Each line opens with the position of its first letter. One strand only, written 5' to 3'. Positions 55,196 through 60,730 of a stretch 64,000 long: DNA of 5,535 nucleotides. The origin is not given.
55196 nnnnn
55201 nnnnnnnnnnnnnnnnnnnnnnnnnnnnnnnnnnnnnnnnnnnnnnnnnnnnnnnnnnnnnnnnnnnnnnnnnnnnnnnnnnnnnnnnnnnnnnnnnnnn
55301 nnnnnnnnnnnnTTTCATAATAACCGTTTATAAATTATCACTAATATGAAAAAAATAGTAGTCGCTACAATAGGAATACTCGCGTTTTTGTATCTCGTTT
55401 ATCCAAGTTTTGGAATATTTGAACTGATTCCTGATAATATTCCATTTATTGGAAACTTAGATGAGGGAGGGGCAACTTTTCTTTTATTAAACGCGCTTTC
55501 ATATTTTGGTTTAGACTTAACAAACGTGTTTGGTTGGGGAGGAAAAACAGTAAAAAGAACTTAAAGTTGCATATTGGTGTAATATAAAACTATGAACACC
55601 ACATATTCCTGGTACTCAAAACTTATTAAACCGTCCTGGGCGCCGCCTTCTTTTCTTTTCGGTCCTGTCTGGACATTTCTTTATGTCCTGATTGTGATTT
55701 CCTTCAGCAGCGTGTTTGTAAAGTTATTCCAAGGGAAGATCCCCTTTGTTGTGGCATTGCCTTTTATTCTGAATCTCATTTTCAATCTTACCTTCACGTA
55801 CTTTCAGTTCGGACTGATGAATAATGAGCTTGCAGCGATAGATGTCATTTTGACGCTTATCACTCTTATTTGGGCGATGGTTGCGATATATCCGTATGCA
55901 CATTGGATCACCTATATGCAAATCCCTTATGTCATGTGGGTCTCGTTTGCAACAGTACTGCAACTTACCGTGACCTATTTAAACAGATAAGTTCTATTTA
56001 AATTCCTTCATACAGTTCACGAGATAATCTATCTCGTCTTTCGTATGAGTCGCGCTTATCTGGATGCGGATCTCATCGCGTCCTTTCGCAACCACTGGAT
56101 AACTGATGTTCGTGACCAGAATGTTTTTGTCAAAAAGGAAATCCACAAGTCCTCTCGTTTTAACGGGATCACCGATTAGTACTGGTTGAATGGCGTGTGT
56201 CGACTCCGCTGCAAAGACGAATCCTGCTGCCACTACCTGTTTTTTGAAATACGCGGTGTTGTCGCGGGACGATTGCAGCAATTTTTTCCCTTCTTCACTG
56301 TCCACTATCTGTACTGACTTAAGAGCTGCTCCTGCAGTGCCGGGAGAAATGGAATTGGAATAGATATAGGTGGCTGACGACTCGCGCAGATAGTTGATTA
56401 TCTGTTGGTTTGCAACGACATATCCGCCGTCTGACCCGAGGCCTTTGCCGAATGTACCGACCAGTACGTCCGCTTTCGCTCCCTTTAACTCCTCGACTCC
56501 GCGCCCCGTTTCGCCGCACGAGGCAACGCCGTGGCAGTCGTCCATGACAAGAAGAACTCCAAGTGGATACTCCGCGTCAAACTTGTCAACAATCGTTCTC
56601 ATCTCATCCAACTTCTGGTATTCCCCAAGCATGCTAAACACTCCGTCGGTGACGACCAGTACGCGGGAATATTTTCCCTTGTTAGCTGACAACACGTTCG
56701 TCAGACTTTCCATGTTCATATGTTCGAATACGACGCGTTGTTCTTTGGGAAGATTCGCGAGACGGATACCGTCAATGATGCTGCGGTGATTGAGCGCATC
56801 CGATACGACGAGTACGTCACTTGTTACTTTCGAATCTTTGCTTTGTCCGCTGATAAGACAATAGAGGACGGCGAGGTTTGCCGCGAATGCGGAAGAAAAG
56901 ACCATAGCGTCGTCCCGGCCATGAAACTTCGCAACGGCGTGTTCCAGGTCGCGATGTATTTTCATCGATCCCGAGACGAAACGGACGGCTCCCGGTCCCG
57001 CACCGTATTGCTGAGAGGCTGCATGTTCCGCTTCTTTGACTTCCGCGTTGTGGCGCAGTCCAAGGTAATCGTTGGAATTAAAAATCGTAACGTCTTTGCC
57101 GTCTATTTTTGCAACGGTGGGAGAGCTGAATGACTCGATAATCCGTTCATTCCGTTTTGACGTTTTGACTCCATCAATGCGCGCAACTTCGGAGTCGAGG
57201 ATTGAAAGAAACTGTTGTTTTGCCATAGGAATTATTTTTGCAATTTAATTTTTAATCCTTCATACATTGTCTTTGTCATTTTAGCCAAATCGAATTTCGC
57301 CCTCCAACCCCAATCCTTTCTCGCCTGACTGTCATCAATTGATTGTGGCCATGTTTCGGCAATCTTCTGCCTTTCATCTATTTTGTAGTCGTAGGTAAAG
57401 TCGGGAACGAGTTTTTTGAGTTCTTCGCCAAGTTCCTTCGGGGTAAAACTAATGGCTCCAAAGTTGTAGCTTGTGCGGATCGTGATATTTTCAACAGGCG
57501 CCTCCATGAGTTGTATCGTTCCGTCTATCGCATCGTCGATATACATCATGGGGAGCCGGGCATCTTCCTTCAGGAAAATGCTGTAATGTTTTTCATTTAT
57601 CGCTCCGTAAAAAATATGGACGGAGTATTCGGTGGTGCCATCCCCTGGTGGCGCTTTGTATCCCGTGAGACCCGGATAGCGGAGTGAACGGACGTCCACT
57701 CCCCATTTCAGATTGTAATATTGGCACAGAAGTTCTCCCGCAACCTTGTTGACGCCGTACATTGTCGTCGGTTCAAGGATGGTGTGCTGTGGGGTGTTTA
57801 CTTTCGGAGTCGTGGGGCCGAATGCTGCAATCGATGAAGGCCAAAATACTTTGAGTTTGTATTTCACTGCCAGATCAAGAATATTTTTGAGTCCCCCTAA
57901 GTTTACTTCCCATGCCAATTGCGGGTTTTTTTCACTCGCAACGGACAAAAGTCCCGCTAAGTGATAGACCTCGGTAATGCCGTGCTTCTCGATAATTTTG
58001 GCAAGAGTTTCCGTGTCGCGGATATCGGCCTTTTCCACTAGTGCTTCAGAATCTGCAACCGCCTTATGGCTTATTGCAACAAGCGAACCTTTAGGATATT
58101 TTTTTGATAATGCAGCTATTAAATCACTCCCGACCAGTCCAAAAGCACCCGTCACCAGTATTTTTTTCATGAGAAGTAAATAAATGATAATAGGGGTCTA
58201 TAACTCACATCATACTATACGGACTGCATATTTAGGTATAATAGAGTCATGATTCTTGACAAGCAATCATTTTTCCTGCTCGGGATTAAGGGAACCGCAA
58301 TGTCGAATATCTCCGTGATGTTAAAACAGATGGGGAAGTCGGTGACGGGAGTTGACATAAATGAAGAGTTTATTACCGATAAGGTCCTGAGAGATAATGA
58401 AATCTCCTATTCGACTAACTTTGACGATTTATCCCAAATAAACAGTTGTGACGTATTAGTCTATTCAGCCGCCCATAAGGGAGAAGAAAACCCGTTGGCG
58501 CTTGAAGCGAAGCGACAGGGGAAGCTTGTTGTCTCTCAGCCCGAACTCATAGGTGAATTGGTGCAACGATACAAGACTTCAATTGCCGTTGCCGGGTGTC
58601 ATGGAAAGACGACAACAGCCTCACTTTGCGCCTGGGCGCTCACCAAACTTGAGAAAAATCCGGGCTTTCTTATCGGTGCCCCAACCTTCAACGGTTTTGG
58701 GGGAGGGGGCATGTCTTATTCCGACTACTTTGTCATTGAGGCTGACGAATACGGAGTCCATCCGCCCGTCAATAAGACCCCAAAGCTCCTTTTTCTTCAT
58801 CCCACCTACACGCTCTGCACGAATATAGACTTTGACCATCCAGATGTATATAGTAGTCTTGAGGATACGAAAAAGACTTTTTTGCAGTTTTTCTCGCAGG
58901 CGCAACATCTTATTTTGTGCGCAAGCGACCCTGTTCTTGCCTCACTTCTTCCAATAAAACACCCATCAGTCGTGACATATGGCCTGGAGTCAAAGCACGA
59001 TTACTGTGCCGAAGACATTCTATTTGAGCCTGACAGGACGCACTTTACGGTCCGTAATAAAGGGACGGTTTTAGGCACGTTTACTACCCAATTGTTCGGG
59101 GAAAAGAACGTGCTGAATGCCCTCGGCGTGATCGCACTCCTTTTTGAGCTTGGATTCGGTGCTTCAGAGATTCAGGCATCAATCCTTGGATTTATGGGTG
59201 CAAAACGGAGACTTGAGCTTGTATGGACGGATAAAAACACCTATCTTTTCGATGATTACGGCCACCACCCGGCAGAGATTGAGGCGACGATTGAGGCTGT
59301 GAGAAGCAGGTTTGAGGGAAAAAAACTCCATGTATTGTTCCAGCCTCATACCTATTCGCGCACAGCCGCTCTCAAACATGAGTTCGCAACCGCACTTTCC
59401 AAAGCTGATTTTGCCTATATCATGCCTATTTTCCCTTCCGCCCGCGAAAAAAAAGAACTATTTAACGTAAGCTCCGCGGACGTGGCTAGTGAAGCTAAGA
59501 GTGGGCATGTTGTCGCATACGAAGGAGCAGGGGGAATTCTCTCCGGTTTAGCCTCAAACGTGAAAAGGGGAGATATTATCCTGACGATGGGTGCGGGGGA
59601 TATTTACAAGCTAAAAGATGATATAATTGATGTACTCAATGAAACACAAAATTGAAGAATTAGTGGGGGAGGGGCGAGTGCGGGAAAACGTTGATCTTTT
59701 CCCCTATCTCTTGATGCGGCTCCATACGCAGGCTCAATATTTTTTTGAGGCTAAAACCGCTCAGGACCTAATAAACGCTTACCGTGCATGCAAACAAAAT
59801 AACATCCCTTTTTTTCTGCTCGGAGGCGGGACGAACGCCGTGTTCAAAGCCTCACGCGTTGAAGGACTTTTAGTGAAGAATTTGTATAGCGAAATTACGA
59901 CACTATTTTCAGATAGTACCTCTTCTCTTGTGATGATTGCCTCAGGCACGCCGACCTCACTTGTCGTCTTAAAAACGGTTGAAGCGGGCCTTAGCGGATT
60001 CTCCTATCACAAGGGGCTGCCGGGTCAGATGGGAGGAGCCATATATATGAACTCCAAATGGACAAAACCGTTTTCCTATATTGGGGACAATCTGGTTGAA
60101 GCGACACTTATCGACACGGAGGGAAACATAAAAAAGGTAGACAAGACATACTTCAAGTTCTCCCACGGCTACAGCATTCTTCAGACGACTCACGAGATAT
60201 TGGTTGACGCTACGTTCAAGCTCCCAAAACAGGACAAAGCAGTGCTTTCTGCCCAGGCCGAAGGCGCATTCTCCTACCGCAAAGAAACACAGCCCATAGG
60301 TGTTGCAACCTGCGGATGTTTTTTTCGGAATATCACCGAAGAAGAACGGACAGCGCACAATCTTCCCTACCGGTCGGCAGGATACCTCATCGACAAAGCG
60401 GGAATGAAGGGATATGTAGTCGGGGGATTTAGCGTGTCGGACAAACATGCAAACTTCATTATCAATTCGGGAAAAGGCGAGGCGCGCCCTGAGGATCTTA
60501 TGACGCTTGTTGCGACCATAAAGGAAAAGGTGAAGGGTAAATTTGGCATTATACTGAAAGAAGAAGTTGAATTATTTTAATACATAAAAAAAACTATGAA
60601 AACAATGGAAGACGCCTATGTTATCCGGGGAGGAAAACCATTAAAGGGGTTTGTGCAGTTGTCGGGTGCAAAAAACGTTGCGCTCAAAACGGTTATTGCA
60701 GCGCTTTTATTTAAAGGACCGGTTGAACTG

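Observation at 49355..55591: AT-rich accessory island of defence-type genes splitting the dcw/mur cluster, with no mobility genes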

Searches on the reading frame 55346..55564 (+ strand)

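Call 3: search_protein_families(library=pfam, proteins=[window:55346-55564:+], max_evalue=0.01)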
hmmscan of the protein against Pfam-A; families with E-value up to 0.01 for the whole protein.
window:55346-55564:+ (72 aa): 0 families

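Call 5: search_protein_families(library=padloc, proteins=[window:55346-55564:+], max_evalue=0.01)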
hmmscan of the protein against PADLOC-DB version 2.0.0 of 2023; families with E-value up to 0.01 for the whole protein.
window:55346-55564:+ (72 aa): 0 families

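Call 6: search_protein_families(library=ncbifam, proteins=[window:55346-55564:+], max_evalue=0.01)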
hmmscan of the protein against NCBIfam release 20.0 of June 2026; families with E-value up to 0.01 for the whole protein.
window:55346-55564:+ (72 aa): 0 families

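Call 38: search_protein_families(library=phrogs, proteins=[window:55346-55564:+], max_evalue=0.01)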
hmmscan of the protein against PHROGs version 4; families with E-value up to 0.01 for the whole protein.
window:55346-55564:+ (72 aa): 0 families

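Call 52: search_protein_families(library=pfam, proteins=[window:55346-55564:+], max_evalue=10)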
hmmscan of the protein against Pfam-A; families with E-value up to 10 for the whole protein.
window:55346-55564:+ (72 aa): 2 families
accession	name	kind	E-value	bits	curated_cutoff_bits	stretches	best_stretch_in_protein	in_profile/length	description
PF19611.4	DUF6116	-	0.017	15.5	27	1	22-49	18-45/50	Family of unknown function (DUF6116)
PF06803.17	DUF1232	-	0.37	11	23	1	11-41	6-32/37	Protein of unknown function (DUF1232)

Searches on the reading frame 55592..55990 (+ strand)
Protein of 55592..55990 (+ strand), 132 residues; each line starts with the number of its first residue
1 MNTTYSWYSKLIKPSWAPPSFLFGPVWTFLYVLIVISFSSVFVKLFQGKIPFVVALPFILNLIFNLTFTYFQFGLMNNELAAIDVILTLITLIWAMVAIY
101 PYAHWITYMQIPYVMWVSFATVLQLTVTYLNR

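Call 3: search_protein_families(library=pfam, proteins=[window:55592-55990:+], max_evalue=0.01)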
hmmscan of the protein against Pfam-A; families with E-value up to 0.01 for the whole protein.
window:55592-55990:+ (132 aa): 1 family
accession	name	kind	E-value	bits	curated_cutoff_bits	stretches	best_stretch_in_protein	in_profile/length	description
PF03073.20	TspO_MBR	-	3e-26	92.3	24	1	4-129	20-144/145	TspO/MBR family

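Call 5: search_protein_families(library=padloc, proteins=[window:55592-55990:+], max_evalue=0.01)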
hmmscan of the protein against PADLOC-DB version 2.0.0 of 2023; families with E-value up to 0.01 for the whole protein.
window:55592-55990:+ (132 aa): 0 families

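Call 6: search_protein_families(library=ncbifam, proteins=[window:55592-55990:+], max_evalue=0.01)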
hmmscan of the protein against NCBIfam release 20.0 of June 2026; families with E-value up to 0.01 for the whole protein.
window:55592-55990:+ (132 aa): 1 family
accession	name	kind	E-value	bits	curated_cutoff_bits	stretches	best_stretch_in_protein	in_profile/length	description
NF047825.1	T-richsensTspOAlph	equivalog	5.4e-16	59.1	180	1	5-131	26-148/152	tryptophan-rich sensory protein TspO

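Call 34: find_encoding_contigs(protein=window:55592-55990:+, flank=8000, max_places=8)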
Protein window:55592-55990:+ (132 aa): 13 contigs read that carry it; 4 places shown.
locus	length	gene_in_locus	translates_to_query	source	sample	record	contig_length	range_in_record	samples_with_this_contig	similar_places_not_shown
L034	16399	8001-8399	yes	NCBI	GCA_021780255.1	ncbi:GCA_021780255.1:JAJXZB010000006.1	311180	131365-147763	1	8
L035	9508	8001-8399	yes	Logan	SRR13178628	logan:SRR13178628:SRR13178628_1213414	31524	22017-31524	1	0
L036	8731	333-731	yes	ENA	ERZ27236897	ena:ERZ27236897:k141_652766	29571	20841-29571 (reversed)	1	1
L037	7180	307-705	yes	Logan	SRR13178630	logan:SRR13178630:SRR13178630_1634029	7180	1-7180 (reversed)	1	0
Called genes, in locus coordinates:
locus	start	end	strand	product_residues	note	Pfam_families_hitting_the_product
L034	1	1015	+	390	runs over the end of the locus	PF08245:Mur_ligase_M, PF02875:Mur_ligase_C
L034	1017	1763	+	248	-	PF02578:Cu-oxidase_4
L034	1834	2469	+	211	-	-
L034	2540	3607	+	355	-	PF04607:RelA_SpoT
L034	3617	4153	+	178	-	PF27329:Rv1289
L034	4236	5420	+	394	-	PF13651:EcoRI_methylase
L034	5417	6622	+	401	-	PF03235:GmrSD_N, PF01844:HNH (weak)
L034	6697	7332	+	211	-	-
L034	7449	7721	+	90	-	-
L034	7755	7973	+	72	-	-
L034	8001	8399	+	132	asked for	PF03073:TspO_MBR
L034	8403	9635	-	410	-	PF00155:Aminotran_1_2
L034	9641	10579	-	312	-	PF01073:3Beta_HSD, PF01370:Epimerase, PF02719:Polysacc_synt_2, PF04321:RmlD_sub_bind, PF16363:GDP_Man_Dehyd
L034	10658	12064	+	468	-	PF01225:Mur_ligase, PF08245:Mur_ligase_M, PF02875:Mur_ligase_C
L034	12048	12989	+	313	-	PF01565:FAD_binding_4, PF02873:MurB_C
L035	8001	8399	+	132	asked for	PF03073:TspO_MBR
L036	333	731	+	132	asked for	PF03073:TspO_MBR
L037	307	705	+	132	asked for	PF03073:TspO_MBR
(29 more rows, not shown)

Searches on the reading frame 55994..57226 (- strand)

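Call 3: search_protein_families(library=pfam, proteins=[window:55994-57226:-], max_evalue=0.01)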
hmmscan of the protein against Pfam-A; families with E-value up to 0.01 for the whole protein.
window:55994-57226:- (410 aa): 1 family
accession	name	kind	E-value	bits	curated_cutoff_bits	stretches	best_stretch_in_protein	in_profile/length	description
PF00155.27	Aminotran_1_2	-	2.9e-42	145.6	19.7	1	45-404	2-359/361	Aminotransferase class I and II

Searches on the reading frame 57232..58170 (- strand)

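Call 4: search_protein_families(library=pfam, proteins=[window:57232-58170:-], max_evalue=0.001)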
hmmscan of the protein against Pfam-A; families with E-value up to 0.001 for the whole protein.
window:57232-58170:- (312 aa): 6 families
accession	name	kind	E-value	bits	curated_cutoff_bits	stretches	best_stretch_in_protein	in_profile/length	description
PF01370.27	Epimerase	-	1e-31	110.7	20.9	1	4-228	1-231/240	NAD dependent epimerase/dehydratase family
PF16363.11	GDP_Man_Dehyd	-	3.8e-20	73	27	1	5-302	1-332/332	GDP-mannose 4,6 dehydratase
PF04321.23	RmlD_sub_bind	-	1.3e-13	51.2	27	1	3-154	2-141/287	RmlD substrate binding domain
PF02719.21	Polysacc_synt_2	-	3.4e-09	36.8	20.2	1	4-153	1-153/293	Polysaccharide biosynthesis protein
PF01073.25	3Beta_HSD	-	2.9e-08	33.5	22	1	5-121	1-127/280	3-beta hydroxysteroid dehydrogenase/isomerase family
PF07993.18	NAD_binding_4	-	3.8e-05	23.4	20.1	1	65-212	89-252/258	Male sterility protein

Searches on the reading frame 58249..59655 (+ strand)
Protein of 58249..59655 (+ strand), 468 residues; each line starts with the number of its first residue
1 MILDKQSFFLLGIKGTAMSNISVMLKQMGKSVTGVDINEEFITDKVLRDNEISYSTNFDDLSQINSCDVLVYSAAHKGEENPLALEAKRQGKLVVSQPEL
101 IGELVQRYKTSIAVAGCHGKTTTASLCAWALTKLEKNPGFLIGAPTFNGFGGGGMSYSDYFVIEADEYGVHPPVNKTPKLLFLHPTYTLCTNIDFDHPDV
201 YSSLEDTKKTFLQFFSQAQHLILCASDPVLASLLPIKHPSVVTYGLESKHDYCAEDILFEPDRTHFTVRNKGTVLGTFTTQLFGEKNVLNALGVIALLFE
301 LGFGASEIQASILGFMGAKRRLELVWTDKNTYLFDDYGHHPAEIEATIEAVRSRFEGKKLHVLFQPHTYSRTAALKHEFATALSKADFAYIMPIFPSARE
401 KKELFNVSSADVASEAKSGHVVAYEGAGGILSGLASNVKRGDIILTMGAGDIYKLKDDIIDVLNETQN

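Call 4: search_protein_families(library=pfam, proteins=[window:58249-59655:+], max_evalue=0.001)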
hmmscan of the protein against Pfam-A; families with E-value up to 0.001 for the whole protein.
window:58249-59655:+ (468 aa): 3 families
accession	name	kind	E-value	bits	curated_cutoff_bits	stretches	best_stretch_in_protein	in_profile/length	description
PF08245.18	Mur_ligase_M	-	4.2e-20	73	24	1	114-297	1-199/200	Mur ligase middle domain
PF02875.26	Mur_ligase_C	-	1.4e-16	61.9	28.4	1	320-450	1-127/127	Mur ligase, glutamate ligase domain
PF01225.30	Mur_ligase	-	1.9e-10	41.4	21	1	11-108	5-94/95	Mur ligase family, catalytic domain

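Call 82: list_cluster_members(proteins=[window:58249-59655:+, window:55994-57226:-, window:53008-54213:+, window:51827-53011:+])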
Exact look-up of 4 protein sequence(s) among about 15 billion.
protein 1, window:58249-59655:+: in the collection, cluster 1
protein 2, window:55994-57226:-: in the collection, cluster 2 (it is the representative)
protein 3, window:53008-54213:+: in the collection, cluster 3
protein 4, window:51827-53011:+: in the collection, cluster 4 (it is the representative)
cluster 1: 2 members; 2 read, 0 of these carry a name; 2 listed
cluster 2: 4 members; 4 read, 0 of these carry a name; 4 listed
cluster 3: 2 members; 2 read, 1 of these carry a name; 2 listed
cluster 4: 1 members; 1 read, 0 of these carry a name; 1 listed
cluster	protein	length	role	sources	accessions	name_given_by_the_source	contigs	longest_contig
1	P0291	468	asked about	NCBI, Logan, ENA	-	-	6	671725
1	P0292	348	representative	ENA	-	-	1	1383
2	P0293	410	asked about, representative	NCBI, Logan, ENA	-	-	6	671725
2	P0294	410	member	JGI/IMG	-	-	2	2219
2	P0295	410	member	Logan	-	-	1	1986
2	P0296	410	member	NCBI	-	-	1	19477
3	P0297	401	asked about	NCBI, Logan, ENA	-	-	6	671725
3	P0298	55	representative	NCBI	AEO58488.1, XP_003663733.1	hypothetical protein MYCTH_2065250, partial [Thermothelomyces thermophilus ATCC 42464]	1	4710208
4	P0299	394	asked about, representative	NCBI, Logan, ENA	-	-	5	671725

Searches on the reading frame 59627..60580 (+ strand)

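Call 4: search_protein_families(library=pfam, proteins=[window:59627-60580:+], max_evalue=0.001)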
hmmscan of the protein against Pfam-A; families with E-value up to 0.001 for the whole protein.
window:59627-60580:+ (317 aa): 2 families
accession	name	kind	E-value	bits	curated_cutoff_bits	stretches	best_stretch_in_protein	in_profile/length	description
PF02873.21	MurB_C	-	5.3e-26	91.1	27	1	214-316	9-98/99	UDP-N-acetylenolpyruvoylglucosamine reductase, C-terminal domain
PF01565.28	FAD_binding_4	-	2.7e-13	50.3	26.4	1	37-171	2-138/139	FAD binding domain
